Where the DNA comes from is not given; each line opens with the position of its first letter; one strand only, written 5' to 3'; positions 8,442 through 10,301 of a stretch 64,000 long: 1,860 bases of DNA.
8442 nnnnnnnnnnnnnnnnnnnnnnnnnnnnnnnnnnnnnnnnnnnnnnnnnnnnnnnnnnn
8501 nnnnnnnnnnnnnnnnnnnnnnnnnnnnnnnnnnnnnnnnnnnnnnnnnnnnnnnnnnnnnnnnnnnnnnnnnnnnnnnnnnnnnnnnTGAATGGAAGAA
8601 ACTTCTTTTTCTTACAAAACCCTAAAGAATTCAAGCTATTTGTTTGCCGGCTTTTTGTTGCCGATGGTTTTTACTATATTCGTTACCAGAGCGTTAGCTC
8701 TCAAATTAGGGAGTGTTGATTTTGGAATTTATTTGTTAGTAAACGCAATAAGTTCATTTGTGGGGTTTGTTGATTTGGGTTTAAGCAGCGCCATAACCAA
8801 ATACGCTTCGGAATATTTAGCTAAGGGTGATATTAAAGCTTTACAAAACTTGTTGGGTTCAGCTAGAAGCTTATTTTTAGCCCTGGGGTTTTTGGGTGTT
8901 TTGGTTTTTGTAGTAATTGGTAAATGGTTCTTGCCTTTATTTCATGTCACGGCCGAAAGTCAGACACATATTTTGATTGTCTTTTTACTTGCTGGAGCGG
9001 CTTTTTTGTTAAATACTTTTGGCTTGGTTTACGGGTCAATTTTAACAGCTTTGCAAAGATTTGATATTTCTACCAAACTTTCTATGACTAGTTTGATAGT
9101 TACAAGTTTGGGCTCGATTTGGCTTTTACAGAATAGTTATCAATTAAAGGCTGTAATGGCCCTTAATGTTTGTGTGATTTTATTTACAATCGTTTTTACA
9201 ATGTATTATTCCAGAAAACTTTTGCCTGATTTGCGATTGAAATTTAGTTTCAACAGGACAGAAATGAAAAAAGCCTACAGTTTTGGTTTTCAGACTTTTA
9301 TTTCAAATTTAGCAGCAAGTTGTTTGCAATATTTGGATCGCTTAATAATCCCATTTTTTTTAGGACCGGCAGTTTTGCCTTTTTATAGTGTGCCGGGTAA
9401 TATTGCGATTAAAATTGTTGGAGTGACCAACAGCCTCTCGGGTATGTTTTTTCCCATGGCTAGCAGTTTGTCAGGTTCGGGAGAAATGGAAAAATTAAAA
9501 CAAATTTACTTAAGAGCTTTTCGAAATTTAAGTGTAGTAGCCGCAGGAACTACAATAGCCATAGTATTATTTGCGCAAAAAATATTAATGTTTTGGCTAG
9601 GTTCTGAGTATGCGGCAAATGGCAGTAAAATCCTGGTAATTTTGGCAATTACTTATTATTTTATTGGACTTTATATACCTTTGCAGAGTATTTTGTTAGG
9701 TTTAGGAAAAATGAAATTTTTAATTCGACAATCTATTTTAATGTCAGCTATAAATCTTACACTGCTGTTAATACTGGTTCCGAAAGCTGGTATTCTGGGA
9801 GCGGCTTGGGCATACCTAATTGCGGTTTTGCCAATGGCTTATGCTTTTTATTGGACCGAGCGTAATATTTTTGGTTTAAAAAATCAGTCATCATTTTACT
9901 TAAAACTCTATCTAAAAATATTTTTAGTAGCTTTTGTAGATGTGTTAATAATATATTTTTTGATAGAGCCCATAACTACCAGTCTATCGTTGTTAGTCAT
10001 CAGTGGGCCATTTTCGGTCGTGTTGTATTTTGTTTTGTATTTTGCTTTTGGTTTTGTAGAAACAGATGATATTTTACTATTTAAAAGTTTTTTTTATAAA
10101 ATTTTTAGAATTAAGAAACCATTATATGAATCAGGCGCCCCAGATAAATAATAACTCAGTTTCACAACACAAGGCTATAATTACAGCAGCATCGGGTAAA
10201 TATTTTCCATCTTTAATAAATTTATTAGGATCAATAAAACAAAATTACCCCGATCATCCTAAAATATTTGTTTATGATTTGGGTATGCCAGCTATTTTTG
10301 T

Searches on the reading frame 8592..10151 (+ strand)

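Call 39: search_protein_families(library=pfam, proteins=[window:8592-10151:+], max_evalue=0.0001)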
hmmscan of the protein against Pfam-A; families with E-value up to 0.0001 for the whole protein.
window:8592-10151:+ (519 aa): 3 families
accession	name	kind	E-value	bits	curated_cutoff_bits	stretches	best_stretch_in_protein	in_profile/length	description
PF01943.22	Polysacc_synt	-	8.6e-17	61.9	28.2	1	13-293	4-273/274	Polysaccharide biosynthesis protein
PF13440.11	Polysacc_synt_3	-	1.6e-15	57.6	23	1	39-341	6-289/293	Polysaccharide biosynthesis protein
PF01554.23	MatE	-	2.8e-07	30.8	24.9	1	29-170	13-154/161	MatE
